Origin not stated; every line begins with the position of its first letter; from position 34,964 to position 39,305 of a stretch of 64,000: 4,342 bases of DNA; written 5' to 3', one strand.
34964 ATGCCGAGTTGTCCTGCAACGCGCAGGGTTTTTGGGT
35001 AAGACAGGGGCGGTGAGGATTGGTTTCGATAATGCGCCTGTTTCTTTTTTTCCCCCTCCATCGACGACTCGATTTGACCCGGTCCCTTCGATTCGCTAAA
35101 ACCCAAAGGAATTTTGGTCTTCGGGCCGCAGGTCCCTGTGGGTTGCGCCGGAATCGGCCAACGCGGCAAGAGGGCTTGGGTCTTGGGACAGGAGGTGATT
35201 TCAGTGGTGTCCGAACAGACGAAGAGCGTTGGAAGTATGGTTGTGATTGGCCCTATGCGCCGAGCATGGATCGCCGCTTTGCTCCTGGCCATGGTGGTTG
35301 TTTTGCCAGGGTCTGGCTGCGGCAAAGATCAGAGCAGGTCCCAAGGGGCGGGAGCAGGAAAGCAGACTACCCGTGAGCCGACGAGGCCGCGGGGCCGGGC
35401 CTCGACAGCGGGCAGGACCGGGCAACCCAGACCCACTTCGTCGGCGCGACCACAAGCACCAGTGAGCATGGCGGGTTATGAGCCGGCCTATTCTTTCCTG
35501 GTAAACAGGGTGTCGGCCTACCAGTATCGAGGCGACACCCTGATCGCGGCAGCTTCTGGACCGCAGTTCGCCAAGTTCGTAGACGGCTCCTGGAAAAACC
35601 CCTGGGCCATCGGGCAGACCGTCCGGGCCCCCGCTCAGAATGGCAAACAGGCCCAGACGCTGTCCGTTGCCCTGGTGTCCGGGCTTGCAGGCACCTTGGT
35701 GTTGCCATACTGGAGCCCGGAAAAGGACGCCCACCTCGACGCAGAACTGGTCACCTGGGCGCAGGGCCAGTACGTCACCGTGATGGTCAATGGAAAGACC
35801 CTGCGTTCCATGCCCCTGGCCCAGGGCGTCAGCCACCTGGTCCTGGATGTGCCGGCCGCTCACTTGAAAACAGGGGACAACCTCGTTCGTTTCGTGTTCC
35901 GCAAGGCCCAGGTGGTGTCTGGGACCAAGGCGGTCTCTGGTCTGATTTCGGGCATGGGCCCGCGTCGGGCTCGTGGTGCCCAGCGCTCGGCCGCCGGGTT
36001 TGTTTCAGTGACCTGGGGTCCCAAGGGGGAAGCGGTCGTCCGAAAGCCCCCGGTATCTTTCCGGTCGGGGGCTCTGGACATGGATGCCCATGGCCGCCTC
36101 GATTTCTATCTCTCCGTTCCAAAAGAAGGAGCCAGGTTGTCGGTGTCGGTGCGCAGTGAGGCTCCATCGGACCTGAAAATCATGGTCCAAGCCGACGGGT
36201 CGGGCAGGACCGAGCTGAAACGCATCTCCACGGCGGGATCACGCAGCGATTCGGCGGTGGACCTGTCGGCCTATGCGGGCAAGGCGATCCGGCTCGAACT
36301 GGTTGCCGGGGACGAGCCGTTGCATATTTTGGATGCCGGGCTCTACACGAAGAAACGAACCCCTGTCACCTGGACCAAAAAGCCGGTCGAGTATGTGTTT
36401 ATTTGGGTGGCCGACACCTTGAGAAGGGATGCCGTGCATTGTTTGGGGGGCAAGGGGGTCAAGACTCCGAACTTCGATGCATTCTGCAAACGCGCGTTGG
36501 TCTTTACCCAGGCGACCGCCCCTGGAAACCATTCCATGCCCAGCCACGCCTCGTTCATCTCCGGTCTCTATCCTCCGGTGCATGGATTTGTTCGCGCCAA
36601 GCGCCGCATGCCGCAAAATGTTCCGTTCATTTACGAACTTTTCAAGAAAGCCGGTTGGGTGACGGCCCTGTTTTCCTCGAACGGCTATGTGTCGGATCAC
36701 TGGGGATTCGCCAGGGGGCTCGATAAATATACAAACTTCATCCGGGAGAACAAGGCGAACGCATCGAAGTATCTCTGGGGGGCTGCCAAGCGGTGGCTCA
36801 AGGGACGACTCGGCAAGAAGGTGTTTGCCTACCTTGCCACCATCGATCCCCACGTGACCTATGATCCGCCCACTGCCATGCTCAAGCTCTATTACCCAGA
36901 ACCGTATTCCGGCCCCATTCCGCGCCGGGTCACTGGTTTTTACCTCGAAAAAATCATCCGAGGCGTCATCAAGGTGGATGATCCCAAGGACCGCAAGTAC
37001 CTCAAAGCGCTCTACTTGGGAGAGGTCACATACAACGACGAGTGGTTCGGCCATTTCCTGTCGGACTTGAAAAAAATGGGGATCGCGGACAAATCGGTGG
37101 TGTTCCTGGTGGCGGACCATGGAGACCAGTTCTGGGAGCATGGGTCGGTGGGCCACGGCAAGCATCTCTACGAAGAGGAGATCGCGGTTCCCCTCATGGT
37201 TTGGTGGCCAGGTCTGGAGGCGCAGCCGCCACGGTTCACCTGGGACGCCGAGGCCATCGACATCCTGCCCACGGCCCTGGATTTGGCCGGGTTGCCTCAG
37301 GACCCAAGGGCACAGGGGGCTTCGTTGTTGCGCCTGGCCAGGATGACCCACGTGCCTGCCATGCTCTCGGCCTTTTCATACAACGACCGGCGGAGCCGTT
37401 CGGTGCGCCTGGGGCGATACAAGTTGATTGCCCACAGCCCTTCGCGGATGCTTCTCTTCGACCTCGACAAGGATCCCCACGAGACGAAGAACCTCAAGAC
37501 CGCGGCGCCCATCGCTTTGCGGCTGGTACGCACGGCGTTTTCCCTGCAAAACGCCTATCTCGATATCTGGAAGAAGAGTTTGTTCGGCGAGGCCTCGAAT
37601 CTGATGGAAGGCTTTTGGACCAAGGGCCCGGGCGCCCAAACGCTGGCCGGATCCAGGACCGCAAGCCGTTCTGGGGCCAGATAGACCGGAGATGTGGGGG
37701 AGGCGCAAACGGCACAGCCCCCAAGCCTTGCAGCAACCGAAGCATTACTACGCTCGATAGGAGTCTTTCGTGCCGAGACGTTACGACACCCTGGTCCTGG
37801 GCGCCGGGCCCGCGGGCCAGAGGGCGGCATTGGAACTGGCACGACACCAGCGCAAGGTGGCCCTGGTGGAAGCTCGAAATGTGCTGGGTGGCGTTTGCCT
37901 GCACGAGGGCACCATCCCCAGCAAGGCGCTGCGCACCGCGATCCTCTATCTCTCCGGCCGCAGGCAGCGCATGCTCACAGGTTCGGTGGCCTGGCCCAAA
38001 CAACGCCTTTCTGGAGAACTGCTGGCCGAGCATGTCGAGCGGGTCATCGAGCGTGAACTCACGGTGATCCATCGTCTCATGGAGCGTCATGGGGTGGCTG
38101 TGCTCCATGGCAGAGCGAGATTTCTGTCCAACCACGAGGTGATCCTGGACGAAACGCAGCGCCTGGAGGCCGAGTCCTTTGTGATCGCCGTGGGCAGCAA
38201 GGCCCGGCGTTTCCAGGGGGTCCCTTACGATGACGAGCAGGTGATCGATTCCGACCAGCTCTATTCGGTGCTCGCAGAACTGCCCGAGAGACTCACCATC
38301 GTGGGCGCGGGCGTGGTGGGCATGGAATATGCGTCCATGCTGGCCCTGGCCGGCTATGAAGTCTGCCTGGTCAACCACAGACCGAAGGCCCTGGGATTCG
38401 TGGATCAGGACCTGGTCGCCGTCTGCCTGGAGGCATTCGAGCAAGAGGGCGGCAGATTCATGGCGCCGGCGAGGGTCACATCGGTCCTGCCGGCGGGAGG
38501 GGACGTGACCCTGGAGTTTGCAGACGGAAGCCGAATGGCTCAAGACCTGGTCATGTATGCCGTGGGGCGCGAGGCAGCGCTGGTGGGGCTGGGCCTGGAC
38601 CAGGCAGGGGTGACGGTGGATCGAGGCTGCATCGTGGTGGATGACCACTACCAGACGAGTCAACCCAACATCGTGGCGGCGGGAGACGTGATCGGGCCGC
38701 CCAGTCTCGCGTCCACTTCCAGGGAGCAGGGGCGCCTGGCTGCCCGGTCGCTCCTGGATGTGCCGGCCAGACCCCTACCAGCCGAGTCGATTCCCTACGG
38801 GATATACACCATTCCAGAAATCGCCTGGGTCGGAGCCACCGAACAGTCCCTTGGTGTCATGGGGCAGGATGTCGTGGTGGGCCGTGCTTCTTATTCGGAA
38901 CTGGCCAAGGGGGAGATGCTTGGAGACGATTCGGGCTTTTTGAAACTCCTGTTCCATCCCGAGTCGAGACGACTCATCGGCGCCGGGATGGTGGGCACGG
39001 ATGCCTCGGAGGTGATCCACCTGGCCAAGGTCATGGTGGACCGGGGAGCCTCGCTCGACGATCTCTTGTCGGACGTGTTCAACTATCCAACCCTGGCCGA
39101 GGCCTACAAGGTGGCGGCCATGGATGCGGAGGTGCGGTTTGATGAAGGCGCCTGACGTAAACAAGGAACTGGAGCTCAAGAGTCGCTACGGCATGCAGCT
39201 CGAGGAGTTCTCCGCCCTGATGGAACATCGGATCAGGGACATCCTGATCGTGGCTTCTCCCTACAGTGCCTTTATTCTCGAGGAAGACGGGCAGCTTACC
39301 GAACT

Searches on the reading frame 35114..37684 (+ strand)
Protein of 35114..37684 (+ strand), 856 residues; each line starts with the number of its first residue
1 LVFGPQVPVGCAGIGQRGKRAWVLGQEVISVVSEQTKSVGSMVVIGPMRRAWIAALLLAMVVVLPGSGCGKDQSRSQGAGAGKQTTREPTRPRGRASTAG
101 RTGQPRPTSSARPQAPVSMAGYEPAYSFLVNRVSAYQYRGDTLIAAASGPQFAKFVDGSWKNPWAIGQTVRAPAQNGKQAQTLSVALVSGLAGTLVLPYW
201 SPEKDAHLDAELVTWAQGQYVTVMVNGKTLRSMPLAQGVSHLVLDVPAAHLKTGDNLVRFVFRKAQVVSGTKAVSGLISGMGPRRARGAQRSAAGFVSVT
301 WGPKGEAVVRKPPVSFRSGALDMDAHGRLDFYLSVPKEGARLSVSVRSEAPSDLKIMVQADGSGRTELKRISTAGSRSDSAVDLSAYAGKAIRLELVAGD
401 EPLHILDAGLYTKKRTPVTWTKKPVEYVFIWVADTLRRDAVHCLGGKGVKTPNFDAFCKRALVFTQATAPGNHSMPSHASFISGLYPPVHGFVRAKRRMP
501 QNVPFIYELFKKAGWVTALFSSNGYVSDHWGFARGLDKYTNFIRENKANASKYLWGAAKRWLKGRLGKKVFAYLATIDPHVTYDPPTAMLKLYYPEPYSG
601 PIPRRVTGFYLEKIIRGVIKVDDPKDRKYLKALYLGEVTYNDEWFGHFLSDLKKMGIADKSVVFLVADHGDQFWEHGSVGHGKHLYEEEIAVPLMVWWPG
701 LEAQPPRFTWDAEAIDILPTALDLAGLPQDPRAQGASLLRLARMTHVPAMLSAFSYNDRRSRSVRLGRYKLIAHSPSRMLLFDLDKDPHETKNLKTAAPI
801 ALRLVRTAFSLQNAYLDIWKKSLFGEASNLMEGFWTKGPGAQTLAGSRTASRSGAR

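Call 72: search_protein_families(library=pfam, proteins=[window:35114-37684:+], max_evalue=0.000001)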
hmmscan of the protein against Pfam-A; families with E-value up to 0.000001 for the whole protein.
window:35114-37684:+ (856 aa): 3 families
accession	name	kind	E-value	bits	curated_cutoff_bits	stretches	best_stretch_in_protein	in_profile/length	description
PF00884.28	Sulfatase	-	8.5e-34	117.7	25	1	428-726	3-300/301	Sulfatase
PF16347.10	SGSH_C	-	4.8e-11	43.5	29.3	1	683-796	9-133/154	N-sulphoglucosamine sulphohydrolase, C-terminal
PF01663.27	Phosphodiest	-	7e-09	36.2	23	1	434-702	7-252/342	Type I phosphodiesterase / nucleotide pyrophosphatase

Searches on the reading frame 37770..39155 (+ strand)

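Call 72: search_protein_families(library=pfam, proteins=[window:37770-39155:+], max_evalue=0.000001)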
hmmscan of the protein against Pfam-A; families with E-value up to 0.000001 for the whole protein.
window:37770-39155:+ (461 aa): 6 families
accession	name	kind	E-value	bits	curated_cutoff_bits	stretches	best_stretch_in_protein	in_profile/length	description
PF07992.20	Pyr_redox_2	-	2.9e-55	188.2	26.1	1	5-321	1-291/291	Pyridine nucleotide-disulphide oxidoreductase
PF02852.28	Pyr_redox_dim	-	6.8e-26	91.1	25.3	1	341-449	1-109/110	Pyridine nucleotide-disulphide oxidoreductase, dimerisation domain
PF00070.33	Pyr_redox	-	7.7e-14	52.4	22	1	174-246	1-74/82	Pyridine nucleotide-disulphide oxidoreductase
PF13450.12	NAD_binding_8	-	8.8e-09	36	21.9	0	9-45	1-37/68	NAD(P)-binding Rossmann-like domain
PF03486.20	HI0933_like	-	8.5e-08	32.4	50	0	6-40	2-36/244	HI0933-like protein Rossmann domain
PF12831.13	FAD_oxidored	-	1.8e-07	31.3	27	1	6-58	1-53/416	FAD dependent oxidoreductase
